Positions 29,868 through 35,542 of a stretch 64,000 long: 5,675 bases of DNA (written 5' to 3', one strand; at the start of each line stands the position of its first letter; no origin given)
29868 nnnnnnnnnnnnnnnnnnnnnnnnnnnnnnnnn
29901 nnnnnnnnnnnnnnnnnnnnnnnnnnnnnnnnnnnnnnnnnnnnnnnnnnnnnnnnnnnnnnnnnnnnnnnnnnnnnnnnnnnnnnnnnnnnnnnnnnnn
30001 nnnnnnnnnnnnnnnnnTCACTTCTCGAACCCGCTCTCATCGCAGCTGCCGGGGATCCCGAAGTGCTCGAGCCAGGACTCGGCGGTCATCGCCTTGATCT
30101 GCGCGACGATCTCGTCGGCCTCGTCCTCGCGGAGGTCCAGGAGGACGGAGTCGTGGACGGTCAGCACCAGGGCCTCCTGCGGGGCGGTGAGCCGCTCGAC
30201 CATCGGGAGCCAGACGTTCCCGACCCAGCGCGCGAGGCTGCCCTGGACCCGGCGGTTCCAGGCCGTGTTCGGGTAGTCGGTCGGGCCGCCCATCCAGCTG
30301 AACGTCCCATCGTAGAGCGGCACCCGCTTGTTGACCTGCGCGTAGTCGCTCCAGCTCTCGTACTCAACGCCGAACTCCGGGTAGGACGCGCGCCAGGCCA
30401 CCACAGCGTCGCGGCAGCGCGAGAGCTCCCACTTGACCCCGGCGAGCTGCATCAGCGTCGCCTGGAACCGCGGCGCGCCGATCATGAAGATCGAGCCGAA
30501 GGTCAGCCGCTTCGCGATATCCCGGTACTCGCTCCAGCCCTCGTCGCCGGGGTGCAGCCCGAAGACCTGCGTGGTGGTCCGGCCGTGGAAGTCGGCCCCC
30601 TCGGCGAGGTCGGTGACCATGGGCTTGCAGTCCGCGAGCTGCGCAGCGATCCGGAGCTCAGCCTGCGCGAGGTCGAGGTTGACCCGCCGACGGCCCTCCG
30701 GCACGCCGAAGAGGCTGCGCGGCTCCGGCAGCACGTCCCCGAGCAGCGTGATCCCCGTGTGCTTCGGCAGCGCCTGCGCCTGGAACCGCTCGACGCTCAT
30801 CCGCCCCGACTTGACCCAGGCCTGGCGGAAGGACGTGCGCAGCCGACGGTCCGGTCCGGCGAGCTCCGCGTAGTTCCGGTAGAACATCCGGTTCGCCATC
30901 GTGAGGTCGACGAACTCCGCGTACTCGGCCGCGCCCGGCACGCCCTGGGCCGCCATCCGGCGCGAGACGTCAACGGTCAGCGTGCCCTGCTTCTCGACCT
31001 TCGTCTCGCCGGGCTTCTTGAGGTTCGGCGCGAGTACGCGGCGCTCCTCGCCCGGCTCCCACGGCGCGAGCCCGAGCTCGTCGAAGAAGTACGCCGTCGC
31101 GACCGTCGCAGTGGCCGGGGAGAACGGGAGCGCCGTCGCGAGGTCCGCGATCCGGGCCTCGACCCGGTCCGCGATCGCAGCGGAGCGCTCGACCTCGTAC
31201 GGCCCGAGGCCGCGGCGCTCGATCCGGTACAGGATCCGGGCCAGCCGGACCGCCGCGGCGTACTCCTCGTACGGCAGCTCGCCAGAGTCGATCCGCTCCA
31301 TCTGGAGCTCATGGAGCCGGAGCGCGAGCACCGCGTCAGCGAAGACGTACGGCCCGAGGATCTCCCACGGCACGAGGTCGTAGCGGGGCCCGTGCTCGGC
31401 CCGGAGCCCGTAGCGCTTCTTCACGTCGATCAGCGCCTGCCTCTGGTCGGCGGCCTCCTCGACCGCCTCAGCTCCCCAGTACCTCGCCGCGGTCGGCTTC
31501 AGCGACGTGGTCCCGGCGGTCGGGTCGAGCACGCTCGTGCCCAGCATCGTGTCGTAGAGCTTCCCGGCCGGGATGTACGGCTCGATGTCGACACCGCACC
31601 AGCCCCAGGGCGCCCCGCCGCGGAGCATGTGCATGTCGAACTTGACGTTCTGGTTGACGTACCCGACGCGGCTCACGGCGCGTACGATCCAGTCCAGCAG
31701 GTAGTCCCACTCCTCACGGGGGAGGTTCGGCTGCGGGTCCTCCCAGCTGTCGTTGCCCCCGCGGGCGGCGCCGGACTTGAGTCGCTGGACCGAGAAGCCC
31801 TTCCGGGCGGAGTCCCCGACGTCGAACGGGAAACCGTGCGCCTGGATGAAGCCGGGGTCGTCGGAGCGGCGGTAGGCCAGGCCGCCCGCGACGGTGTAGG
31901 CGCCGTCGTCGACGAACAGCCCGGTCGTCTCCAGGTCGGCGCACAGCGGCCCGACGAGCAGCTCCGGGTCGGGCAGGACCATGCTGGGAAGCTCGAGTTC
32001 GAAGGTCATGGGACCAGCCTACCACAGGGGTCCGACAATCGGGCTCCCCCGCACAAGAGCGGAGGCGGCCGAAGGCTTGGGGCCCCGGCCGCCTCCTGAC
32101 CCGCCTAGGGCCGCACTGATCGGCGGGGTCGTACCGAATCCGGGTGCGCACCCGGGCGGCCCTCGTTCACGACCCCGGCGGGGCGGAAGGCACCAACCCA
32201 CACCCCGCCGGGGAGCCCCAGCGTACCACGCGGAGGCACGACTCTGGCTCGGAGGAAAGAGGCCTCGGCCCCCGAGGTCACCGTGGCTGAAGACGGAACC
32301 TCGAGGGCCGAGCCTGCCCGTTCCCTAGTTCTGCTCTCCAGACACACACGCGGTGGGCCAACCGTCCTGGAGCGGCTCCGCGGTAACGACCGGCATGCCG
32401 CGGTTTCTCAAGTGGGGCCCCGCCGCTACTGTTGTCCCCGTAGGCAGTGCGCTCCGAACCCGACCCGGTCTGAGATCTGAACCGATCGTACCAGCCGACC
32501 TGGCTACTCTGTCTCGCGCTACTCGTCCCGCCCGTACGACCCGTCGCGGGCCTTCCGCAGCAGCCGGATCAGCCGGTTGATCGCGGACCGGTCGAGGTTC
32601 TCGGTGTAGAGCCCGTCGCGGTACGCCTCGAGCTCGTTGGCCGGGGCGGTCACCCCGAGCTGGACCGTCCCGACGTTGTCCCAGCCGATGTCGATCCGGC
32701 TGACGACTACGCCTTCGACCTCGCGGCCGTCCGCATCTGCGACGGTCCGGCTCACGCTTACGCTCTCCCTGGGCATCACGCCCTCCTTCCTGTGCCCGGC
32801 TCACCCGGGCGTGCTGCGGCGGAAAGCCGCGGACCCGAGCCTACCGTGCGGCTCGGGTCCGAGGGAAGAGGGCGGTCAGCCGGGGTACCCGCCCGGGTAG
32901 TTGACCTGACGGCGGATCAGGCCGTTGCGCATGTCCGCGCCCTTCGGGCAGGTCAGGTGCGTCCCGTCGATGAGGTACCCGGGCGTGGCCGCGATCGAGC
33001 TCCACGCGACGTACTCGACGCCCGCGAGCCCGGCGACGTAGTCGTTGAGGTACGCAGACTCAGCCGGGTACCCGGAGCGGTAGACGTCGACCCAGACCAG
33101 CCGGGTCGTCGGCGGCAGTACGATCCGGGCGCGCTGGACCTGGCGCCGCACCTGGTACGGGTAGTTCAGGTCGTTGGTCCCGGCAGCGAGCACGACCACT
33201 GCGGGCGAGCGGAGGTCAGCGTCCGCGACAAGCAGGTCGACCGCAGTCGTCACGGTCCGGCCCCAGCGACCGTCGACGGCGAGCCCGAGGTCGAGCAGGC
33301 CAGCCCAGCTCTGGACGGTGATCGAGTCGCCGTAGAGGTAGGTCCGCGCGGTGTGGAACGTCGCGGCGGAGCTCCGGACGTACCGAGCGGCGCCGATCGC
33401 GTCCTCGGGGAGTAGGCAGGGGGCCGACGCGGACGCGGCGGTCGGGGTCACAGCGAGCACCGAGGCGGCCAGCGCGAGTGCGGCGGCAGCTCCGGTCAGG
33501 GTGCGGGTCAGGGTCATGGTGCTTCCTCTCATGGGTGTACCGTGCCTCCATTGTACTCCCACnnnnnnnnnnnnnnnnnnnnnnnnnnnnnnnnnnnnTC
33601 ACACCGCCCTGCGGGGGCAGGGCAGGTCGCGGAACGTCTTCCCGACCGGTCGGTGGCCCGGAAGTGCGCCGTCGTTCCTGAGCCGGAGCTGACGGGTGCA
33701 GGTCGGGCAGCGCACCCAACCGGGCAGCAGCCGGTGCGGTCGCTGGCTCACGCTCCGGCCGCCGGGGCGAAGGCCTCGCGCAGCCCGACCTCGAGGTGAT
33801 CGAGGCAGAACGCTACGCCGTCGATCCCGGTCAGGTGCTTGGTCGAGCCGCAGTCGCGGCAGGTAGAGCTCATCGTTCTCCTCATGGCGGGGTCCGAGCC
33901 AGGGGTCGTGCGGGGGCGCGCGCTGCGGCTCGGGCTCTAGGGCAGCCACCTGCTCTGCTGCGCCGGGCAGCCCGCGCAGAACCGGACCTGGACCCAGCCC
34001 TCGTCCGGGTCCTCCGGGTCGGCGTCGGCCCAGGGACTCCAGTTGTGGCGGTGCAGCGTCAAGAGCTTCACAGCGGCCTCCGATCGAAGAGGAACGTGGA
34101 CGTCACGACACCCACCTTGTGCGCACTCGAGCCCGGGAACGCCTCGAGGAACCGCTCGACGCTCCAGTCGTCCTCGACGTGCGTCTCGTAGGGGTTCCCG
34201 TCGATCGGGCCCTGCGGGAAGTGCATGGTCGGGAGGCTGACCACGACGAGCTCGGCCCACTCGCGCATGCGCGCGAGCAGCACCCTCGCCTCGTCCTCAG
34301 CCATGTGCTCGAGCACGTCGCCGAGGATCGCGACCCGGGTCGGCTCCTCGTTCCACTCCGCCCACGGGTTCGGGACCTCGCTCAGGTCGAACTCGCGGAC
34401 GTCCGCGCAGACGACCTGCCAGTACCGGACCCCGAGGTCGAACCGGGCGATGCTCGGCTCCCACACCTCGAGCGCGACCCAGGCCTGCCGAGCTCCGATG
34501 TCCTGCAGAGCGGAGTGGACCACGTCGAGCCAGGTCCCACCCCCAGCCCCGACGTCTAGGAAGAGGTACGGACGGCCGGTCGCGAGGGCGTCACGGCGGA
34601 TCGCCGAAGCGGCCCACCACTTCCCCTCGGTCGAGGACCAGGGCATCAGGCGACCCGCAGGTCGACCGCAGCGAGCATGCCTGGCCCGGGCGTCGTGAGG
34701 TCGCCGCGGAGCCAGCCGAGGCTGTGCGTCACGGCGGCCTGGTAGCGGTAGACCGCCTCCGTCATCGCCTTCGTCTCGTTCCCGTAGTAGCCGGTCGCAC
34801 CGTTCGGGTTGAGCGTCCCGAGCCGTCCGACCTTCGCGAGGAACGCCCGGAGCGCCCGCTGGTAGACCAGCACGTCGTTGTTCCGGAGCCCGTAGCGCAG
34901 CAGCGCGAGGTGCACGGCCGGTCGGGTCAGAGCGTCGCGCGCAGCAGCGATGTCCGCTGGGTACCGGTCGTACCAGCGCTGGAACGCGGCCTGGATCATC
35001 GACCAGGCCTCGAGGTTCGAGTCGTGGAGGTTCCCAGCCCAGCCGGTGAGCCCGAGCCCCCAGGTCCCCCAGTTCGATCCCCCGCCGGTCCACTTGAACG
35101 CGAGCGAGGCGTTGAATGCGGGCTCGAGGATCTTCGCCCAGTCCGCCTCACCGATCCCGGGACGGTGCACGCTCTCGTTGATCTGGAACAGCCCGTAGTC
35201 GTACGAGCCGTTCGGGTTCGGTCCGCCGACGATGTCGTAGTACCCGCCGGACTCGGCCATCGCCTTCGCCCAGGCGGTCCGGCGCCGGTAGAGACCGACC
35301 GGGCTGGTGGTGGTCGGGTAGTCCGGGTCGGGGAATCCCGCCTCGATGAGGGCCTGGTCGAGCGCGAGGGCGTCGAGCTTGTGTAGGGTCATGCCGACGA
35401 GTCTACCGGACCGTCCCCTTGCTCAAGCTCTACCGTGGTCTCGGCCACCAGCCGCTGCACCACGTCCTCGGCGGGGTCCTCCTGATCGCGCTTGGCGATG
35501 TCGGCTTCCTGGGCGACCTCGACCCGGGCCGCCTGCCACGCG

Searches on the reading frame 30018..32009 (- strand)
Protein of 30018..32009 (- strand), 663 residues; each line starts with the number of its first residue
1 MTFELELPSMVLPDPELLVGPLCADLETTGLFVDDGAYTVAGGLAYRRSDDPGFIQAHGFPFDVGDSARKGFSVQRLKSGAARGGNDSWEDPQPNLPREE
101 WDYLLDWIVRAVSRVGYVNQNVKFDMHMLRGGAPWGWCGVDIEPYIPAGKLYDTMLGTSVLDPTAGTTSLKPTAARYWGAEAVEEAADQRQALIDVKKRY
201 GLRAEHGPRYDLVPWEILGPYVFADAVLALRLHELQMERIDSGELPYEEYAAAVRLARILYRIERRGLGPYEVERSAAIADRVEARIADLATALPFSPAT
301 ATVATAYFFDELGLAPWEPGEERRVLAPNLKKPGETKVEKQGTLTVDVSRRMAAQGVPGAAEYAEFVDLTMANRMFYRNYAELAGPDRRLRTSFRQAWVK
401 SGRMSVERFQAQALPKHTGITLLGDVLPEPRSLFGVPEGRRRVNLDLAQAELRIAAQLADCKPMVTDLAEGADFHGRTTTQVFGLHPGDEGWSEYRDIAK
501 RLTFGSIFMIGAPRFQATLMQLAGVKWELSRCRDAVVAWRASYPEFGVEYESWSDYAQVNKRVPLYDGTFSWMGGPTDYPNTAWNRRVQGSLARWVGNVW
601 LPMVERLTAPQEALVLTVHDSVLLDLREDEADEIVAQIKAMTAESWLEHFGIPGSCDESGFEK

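Call 13: search_protein_families(library=phrogs, proteins=[window:30018-32009:-], max_evalue=0.00001)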
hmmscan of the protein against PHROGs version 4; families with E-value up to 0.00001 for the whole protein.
window:30018-32009:- (663 aa): 2 families
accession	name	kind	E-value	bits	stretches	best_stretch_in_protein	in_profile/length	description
phrog_17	-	DNA, RNA and nucleotide metabolism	1.1e-58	200.2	1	20-657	671-1223/1445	DNA polymerase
phrog_2573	-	DNA, RNA and nucleotide metabolism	1.1e-12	48.8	1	438-639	15-245/336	DNA polymerase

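Call 60: search_protein_families(library=pfam, proteins=[window:30018-32009:-], max_evalue=0.001)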
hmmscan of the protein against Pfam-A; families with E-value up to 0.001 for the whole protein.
window:30018-32009:- (663 aa): 1 family
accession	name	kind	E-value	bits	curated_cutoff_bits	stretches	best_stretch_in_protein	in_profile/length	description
PF00476.26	DNA_pol_A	-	2.2e-25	89.8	34.3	1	324-642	40-357/381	DNA polymerase family A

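Call 88: search_protein_families(library=ncbifam, proteins=[window:30018-32009:-], max_evalue=0.01)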
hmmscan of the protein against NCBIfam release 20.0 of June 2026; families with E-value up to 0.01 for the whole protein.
window:30018-32009:- (663 aa): 7 families
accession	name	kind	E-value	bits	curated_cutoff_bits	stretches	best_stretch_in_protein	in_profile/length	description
NF038381.1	phage_DpoZ_2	exception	1.3e-91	308.1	350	2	86-548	135-611/754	aminoadenine-incorporating DNA polymerase DpoZ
NF011539.0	PRK14975.1-3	equivalog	1.5e-25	89.6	640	1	149-641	146-601/628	bifunctional 3'-5' exonuclease/DNA polymerase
NF004397.1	PRK05755.1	equivalog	1.3e-20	73.6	720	1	385-516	610-735/889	DNA polymerase I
TIGR00593.1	pola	equivalog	2.6e-15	55.9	600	1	339-519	564-739/890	DNA polymerase I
NF011540.0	PRK14975.1-4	equivalog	9.4e-12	44.2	601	1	387-634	308-542/576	bifunctional 3'-5' exonuclease/DNA polymerase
NF011541.0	PRK14975.2-1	equivalog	5.9e-11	41.4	871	1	431-654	385-623/645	bifunctional 3'-5' exonuclease/DNA polymerase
NF038380.1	phage_DpoZ_1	exception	4.4e-09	35.3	500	1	105-268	47-198/607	aminoadenine-incorporating DNA polymerase DpoZ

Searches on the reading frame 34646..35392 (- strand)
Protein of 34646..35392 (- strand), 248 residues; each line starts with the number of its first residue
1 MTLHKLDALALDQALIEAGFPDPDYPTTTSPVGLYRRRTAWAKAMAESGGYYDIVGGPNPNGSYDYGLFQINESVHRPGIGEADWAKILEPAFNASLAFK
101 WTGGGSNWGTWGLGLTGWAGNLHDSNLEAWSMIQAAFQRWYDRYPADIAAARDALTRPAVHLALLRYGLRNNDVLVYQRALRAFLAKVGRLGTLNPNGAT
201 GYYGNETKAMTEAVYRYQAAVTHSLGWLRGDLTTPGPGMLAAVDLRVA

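Call 13: search_protein_families(library=phrogs, proteins=[window:34646-35392:-], max_evalue=0.00001)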
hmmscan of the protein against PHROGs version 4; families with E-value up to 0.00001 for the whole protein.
window:34646-35392:- (248 aa): 0 families

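Call 60: search_protein_families(library=pfam, proteins=[window:34646-35392:-], max_evalue=0.001)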
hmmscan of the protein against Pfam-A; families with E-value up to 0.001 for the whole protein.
window:34646-35392:- (248 aa): 1 family
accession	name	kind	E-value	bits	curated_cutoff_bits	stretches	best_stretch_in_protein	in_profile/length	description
PF18896.5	SLT_3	-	2.1e-12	47.8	27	1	38-111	15-87/89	Lysozyme like domain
